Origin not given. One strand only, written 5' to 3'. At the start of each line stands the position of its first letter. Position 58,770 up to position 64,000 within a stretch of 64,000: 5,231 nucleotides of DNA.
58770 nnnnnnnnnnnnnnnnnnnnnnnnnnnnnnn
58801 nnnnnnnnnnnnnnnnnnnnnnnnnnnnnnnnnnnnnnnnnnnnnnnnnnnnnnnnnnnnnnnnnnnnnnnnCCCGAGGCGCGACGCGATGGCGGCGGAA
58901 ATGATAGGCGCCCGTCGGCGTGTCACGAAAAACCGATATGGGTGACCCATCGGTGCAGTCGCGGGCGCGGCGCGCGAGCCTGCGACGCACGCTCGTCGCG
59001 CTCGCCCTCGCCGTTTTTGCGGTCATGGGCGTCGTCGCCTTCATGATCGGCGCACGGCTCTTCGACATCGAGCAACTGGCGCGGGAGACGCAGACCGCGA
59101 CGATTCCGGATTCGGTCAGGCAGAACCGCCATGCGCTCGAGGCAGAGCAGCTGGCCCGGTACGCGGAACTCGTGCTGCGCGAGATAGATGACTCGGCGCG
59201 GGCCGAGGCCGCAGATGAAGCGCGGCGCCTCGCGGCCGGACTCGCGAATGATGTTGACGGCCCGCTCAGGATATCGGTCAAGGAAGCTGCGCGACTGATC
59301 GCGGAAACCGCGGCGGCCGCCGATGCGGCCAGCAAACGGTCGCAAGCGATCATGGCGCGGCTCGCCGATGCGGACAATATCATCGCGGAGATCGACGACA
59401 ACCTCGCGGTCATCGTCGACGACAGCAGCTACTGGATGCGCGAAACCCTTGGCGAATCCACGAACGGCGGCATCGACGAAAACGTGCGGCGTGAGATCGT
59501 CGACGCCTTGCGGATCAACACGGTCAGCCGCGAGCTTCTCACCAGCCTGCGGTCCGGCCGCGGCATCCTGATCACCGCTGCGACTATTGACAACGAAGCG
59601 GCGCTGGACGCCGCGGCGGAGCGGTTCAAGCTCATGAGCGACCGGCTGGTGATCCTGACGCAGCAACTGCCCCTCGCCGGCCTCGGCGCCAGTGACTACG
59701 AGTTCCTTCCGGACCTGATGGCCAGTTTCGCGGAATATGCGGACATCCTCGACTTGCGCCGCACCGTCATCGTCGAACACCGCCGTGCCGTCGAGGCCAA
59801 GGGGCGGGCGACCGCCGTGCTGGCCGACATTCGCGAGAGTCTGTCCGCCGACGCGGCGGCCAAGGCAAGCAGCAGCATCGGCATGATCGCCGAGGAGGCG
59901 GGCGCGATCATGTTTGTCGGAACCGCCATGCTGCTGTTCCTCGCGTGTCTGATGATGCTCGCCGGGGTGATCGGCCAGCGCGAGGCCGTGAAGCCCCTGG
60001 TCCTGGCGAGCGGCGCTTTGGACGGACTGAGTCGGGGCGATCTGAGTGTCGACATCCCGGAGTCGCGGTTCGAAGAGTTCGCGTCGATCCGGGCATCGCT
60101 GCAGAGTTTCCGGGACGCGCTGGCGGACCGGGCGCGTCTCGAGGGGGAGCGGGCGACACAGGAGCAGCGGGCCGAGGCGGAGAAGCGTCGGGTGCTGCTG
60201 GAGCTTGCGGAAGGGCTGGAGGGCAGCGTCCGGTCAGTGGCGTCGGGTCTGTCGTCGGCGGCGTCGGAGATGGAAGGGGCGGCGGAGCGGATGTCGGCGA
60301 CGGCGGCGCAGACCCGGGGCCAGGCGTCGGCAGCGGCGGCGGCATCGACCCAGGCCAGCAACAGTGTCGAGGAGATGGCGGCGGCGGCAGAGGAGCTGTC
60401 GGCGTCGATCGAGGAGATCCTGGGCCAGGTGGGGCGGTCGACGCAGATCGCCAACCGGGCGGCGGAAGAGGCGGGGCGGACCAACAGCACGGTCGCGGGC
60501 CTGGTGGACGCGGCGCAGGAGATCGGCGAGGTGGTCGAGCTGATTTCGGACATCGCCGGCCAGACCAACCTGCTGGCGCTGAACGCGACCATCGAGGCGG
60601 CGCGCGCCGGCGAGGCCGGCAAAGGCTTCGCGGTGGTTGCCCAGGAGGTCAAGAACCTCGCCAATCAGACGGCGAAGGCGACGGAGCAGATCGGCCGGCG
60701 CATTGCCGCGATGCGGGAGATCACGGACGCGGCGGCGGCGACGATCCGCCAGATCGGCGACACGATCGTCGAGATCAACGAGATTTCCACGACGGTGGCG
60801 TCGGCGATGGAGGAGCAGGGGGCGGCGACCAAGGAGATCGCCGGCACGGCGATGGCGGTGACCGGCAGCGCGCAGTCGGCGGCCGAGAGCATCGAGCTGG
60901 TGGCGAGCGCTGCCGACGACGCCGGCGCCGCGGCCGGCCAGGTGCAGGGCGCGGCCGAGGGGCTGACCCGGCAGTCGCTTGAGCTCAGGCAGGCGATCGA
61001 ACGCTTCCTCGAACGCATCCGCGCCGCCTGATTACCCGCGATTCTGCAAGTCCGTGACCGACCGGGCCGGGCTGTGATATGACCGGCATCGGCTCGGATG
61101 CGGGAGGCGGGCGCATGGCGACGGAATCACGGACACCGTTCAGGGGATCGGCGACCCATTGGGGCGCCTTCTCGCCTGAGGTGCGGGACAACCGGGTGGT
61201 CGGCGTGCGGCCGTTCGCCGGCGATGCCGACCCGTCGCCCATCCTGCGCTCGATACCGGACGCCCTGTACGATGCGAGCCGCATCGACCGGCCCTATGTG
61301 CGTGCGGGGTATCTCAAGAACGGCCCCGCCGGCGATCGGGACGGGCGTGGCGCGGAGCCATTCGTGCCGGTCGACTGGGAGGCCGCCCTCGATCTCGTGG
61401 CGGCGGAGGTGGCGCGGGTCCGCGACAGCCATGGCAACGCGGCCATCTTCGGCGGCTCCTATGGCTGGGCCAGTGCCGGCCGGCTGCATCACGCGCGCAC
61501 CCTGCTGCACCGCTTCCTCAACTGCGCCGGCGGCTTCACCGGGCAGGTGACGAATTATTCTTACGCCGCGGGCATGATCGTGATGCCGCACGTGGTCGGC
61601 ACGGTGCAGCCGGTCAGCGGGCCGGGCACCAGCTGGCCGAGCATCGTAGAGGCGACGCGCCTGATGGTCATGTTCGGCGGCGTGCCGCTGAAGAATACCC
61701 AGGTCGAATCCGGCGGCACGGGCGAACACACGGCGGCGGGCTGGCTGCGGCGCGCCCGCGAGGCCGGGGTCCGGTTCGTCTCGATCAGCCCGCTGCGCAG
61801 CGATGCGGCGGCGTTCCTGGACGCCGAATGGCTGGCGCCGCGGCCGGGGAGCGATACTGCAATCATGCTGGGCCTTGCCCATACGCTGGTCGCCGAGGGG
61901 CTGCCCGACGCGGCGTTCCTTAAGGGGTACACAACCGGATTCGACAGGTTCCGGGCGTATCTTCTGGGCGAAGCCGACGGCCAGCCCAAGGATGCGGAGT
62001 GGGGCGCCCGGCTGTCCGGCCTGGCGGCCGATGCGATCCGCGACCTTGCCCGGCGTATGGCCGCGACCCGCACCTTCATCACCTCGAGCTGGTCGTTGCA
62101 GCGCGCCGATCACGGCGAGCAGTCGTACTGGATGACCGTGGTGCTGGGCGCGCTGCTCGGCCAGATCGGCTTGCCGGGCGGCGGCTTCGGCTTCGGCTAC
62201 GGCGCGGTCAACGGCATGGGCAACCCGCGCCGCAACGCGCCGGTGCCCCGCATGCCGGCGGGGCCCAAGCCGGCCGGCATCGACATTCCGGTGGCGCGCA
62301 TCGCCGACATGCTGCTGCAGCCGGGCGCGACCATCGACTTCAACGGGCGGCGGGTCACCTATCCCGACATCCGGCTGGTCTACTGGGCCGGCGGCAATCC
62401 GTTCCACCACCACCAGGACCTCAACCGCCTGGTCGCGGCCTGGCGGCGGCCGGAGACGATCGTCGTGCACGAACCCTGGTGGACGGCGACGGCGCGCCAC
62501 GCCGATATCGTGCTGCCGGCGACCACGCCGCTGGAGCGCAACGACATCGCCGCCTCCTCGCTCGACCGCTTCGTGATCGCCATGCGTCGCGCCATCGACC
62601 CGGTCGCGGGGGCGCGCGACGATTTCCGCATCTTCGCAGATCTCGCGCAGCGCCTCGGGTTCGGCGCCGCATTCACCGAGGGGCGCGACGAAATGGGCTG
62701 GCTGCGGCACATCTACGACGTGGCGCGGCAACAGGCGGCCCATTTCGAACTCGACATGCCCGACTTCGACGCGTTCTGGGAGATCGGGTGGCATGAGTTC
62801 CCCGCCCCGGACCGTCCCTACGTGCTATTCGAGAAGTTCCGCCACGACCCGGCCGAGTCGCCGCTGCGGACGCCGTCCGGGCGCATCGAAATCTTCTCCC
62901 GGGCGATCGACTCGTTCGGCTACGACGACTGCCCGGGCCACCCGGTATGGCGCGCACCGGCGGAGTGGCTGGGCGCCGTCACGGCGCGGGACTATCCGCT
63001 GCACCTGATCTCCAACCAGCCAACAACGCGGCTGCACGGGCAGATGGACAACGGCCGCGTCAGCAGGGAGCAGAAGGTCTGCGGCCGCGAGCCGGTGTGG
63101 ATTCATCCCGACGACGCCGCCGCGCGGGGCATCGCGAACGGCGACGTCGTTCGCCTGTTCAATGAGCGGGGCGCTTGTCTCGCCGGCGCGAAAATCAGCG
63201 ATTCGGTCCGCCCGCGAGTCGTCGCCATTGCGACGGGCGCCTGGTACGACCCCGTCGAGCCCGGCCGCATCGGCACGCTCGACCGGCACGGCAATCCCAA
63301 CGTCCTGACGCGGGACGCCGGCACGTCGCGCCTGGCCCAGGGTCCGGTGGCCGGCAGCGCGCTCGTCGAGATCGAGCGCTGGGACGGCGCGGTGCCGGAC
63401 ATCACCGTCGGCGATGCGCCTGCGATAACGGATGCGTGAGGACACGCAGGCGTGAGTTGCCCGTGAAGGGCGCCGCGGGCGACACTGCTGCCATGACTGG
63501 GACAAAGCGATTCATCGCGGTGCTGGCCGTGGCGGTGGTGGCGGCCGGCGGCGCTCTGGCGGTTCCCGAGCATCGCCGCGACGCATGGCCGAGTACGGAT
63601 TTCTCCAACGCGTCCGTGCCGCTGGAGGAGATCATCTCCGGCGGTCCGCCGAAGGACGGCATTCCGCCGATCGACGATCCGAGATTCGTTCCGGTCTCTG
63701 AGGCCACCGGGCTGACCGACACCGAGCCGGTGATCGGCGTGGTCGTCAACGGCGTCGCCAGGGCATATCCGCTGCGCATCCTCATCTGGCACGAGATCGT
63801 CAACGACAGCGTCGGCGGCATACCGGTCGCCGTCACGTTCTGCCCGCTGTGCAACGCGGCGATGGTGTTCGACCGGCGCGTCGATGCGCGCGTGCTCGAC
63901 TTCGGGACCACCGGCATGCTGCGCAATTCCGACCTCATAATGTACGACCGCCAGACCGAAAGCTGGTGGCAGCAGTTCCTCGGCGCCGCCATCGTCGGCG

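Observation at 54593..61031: Tandemly duplicated two-gene cassette: secreted EB_dh/DOMON-like putative haem protein + dedicated transmembrane chemoreceptor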

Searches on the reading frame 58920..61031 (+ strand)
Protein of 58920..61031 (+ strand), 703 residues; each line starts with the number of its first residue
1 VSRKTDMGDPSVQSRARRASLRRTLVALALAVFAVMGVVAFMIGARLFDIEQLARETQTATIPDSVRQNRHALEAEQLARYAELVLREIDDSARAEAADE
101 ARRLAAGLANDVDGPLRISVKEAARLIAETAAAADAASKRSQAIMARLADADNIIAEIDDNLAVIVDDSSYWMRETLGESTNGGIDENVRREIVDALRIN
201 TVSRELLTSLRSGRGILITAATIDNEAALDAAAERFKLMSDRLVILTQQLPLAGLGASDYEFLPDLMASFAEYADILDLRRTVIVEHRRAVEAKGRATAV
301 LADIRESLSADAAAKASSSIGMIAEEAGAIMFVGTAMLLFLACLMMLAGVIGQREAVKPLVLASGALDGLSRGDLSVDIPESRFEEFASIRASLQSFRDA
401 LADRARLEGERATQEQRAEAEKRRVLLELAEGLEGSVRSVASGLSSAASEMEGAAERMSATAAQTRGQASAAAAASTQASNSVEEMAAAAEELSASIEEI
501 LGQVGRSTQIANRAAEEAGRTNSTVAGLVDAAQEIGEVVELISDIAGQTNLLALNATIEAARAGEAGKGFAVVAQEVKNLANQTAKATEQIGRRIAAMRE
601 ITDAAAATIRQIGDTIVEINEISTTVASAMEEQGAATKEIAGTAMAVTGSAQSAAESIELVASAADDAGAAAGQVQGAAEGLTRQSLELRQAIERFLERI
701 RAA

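Call 3: search_protein_families(library=pfam, proteins=[window:58920-61031:+], max_evalue=1)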
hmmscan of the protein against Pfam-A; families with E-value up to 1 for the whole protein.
window:58920-61031:+ (703 aa): 6 families
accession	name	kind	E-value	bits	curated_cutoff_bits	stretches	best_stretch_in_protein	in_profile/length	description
PF00015.26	MCPsignal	-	2.8e-27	96.1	34.6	2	507-666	7-166/172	Methyl-accepting chemotaxis protein (MCP) signalling domain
PF06103.16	DUF948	-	0.00041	20.9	37.2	2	477-541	22-86/89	Bacterial protein of unknown function (DUF948)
PF07889.17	DUF1664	-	0.001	19.5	34.6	1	571-634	44-107/124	Protein of unknown function (DUF1664)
PF12704.14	MacB_PCD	-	0.0097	16.6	27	1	24-80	4-61/207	MacB-like periplasmic core domain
PF04124.18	Dor1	-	0.024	13.9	23.3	1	448-541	20-109/339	Dor1-like family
PF19753.4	DUF6240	-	0.2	11.4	26.6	1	567-664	18-115/276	Family of unknown function (DUF6240)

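Call 34: search_protein_families(library=ncbifam, proteins=[window:58920-61031:+], max_evalue=0.01)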
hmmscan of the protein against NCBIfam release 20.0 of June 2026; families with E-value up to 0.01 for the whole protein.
window:58920-61031:+ (703 aa): 7 families
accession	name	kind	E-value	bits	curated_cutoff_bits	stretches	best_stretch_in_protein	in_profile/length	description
NF047851.1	MCPCitTducer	equivalog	5.5e-19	68.6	900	1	418-696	240-514/553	methyl-accepting chemotaxis citrate transducer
NF011622.0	PRK15048.1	equivalog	1.1e-18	67.7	900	1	425-683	246-507/553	methyl-accepting chemotaxis protein II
NF007309.0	PRK09793.1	equivalog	4.3e-18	65.6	903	1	436-670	258-499/533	methyl-accepting chemotaxis protein IV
NF041847.1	transduc_aer2_vibrio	equivalog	1.2e-17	63.5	1200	1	460-665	509-735/804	aerotaxis transducer Aer2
NF011615.0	PRK15041.1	equivalog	2.6e-17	62.7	947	1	435-683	254-509/554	methyl-accepting chemotaxis protein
NF050802.1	AspChtxCcaA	equivalog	4.2e-17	61.8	1300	1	479-634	509-671/700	aspartate chemotaxis receptor CcaA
NF058645.1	MCPCtpMPsAe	equivalog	1.6e-15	56.9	900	1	333-667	208-541/558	methyl-accepting chemotaxis protein CtpM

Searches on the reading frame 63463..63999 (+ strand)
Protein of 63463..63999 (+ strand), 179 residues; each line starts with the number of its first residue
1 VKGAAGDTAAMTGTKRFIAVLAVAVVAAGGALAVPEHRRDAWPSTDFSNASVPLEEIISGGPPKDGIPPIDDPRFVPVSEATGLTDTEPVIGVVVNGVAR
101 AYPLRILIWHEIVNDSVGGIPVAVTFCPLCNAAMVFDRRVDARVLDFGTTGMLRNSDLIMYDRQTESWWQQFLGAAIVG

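Call 86: search_protein_families(library=pfam, proteins=[window:63463-63999:+], max_evalue=0.001)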
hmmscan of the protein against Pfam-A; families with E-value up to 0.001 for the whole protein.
window:63463-63999:+ (179 aa): 1 family
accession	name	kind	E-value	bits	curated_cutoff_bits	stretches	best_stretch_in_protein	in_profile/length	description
PF11376.13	DUF3179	-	1.2e-57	196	27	1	64-179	1-117/292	Protein of unknown function (DUF3179)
